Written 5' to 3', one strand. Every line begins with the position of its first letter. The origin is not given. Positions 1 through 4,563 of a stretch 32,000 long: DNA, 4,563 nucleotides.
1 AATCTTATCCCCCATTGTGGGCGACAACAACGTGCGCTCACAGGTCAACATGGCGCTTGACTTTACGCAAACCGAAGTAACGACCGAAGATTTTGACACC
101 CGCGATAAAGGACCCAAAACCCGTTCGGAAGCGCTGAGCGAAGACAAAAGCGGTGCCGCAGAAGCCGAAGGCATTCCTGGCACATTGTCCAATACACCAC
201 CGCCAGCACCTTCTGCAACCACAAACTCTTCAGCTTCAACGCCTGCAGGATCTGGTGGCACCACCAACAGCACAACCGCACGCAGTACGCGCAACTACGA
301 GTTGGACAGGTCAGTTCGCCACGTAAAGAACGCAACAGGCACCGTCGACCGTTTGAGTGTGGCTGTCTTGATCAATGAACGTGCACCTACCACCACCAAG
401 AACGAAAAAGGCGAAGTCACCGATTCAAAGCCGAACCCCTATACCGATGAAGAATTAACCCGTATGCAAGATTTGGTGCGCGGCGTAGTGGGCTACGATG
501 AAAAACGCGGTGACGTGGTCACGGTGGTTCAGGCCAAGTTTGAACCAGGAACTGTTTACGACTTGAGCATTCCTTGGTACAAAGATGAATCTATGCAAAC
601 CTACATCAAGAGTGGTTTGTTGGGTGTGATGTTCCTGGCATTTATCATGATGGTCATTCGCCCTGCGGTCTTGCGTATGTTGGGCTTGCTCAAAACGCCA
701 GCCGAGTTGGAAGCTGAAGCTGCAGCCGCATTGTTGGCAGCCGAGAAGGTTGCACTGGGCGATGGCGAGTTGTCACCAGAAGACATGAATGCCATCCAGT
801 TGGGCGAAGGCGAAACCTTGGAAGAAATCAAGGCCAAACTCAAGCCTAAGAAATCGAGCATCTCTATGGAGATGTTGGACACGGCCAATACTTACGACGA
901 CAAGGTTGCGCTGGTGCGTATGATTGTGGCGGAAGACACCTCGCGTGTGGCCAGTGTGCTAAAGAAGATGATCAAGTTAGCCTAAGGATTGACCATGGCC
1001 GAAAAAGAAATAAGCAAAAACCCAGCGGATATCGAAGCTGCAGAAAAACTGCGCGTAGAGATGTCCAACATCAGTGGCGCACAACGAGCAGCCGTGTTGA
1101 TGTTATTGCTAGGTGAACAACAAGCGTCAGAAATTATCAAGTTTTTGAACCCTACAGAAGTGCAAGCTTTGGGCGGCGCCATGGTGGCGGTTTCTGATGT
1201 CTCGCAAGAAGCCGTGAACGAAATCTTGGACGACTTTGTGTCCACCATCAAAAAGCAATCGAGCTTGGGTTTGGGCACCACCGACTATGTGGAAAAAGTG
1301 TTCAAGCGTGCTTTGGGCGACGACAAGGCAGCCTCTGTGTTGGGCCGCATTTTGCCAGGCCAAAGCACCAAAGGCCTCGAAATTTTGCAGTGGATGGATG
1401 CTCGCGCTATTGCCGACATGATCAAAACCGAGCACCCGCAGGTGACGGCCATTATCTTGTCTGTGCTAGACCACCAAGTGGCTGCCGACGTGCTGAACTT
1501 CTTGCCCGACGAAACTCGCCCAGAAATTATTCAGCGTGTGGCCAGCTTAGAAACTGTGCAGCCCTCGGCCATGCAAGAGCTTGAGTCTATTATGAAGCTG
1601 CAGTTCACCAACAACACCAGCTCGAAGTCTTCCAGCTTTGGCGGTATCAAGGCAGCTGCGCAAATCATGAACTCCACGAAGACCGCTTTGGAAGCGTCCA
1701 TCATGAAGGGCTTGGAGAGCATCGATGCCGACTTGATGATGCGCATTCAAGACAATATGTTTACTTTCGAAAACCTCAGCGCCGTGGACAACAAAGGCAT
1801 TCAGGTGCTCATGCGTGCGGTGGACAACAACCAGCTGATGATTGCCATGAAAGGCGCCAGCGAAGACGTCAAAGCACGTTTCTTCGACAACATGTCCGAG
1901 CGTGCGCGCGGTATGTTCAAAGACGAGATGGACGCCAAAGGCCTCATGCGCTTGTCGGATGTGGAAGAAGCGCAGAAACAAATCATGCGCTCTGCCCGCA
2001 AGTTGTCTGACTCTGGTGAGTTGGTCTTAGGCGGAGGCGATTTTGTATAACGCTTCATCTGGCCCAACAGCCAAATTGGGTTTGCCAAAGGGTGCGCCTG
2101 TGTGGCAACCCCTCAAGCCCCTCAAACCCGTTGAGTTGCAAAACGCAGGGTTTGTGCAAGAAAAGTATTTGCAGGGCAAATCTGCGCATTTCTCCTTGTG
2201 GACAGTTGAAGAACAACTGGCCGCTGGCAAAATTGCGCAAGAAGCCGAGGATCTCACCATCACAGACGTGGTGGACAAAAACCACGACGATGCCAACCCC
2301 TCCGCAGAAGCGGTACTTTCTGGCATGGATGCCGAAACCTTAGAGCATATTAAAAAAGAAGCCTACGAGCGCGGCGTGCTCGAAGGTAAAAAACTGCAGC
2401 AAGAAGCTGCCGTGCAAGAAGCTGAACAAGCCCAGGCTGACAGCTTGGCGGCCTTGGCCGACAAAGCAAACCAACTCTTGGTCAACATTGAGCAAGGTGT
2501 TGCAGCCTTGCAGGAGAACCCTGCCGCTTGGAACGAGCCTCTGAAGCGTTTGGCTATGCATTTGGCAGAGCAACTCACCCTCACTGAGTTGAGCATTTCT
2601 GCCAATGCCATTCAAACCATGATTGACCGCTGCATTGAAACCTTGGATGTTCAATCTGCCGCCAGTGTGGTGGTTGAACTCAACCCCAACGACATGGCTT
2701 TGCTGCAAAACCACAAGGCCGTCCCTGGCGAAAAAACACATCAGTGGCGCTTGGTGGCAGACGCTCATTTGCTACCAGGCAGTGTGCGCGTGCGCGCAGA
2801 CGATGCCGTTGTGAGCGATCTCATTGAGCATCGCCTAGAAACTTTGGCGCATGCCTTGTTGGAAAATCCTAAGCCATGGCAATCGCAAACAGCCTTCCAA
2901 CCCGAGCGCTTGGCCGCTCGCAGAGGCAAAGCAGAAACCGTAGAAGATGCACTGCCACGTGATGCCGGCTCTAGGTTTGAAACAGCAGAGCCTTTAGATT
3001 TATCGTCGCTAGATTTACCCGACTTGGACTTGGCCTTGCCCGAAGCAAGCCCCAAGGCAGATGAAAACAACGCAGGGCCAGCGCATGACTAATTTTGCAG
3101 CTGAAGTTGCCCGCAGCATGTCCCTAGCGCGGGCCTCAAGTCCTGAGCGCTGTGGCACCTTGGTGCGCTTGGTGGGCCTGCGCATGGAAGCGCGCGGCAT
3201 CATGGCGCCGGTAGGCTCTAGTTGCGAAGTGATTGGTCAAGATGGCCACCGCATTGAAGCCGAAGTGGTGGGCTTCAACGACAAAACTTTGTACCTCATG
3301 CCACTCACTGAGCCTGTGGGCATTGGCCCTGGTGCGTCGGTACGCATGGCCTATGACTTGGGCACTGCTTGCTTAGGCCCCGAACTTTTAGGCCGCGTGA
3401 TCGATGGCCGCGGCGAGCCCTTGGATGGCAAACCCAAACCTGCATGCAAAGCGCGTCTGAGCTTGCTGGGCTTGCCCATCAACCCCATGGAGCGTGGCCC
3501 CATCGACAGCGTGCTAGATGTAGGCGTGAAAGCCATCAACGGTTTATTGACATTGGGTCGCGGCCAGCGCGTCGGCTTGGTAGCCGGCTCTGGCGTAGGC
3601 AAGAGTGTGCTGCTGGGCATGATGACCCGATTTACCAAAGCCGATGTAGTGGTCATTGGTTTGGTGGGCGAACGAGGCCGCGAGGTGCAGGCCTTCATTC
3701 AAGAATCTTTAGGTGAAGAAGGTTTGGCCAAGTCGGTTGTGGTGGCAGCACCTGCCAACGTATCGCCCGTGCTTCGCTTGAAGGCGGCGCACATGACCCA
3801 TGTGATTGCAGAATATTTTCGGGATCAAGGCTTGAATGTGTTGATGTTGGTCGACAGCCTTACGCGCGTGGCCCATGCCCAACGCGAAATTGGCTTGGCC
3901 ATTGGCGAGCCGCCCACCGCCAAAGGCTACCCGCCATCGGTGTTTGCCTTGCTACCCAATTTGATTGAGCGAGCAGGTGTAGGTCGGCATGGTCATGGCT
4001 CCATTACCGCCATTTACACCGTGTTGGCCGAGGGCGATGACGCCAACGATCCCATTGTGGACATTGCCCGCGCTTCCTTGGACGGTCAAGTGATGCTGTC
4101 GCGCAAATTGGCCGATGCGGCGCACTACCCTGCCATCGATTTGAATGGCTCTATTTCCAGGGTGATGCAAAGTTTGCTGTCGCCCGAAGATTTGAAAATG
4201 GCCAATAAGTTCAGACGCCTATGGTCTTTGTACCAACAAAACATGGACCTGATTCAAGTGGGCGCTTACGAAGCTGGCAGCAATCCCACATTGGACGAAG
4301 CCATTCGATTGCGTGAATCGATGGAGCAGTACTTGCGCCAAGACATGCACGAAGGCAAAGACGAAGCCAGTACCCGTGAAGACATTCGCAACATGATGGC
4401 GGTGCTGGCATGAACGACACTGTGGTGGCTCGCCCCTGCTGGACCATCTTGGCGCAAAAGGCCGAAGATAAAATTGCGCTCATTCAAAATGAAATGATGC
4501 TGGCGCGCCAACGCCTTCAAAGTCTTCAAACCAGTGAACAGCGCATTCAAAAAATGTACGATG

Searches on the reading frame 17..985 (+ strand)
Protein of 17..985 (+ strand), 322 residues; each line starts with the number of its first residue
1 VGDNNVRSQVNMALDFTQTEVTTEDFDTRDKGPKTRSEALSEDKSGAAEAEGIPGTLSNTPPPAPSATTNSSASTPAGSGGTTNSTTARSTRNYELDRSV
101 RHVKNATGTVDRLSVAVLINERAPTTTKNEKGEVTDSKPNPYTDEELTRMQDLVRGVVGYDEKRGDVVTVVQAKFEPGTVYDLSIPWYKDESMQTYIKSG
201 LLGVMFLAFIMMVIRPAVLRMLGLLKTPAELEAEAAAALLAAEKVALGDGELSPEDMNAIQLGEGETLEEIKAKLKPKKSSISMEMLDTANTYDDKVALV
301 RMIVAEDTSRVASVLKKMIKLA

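Call 58: search_protein_families(library=pfam, proteins=[window:17-985:+], max_evalue=0.00001)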
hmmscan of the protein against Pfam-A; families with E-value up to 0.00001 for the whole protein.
window:17-985:+ (322 aa): 1 family
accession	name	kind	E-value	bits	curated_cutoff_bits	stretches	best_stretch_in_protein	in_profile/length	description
PF08345.17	YscJ_FliF_C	-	4.3e-37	128.3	23.8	1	1-175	5-147/147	Flagellar M-ring protein C-terminal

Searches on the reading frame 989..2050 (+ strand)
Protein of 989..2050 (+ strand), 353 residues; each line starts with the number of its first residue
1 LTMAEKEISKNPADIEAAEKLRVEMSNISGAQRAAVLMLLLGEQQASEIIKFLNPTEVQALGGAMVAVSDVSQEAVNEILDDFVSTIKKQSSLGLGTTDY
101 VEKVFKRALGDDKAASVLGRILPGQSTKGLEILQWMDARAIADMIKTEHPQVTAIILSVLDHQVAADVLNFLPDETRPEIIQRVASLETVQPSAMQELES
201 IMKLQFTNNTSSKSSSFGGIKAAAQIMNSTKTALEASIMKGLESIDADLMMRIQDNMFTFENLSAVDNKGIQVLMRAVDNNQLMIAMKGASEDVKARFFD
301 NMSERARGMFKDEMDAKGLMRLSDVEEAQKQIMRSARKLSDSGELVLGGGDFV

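Call 58: search_protein_families(library=pfam, proteins=[window:989-2050:+], max_evalue=0.00001)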
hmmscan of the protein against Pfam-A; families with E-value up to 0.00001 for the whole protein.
window:989-2050:+ (353 aa): 4 families
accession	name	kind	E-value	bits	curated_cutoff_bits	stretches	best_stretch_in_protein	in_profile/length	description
PF01706.21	FliG_C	-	1.4e-36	125.5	23.3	1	241-347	2-108/108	FliG C-terminal domain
PF14842.11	FliG_N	-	1.2e-34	119.5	25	2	28-128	2-102/104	FliG N-terminal domain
PF14841.11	FliG_M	-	5.5e-25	87.8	25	1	139-212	2-75/76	FliG middle domain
PF03448.22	MgtE_N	-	7.2e-07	30.1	25.9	0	128-184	29-85/102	MgtE intracellular N domain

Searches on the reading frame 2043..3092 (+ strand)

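Call 58: search_protein_families(library=pfam, proteins=[window:2043-3092:+], max_evalue=0.00001)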
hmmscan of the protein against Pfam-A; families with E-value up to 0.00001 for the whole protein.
window:2043-3092:+ (349 aa): 1 family
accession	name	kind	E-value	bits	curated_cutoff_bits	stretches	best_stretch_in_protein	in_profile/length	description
PF02108.21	FliH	-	1.3e-14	54.7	24.1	1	139-267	4-127/128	Flagellar assembly protein FliH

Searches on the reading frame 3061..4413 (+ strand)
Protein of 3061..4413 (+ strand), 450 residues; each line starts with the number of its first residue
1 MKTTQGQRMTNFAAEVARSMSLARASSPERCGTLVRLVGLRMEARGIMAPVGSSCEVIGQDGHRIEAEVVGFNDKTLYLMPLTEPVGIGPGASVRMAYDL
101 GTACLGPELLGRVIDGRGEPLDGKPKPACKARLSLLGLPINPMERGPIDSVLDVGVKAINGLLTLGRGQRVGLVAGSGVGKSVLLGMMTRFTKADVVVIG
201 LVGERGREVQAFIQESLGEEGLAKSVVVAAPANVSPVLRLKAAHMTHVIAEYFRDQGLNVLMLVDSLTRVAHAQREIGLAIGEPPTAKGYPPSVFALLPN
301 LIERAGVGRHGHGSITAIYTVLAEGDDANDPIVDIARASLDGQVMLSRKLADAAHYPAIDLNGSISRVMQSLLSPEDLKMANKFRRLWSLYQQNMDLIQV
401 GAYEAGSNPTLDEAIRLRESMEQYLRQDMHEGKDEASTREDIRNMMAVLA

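Call 58: search_protein_families(library=pfam, proteins=[window:3061-4413:+], max_evalue=0.00001)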
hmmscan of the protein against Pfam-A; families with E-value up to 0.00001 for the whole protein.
window:3061-4413:+ (450 aa): 2 families
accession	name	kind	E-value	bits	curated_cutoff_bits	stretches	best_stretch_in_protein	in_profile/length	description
PF00006.31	ATP-synt_ab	-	5.1e-80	268.5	29.5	1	155-366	1-213/213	ATP synthase alpha/beta family, nucleotide-binding domain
PF18269.6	T3SS_ATPase_C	-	1.3e-23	83.1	22.7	1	374-441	2-69/72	T3SS EscN ATPase C-terminal domain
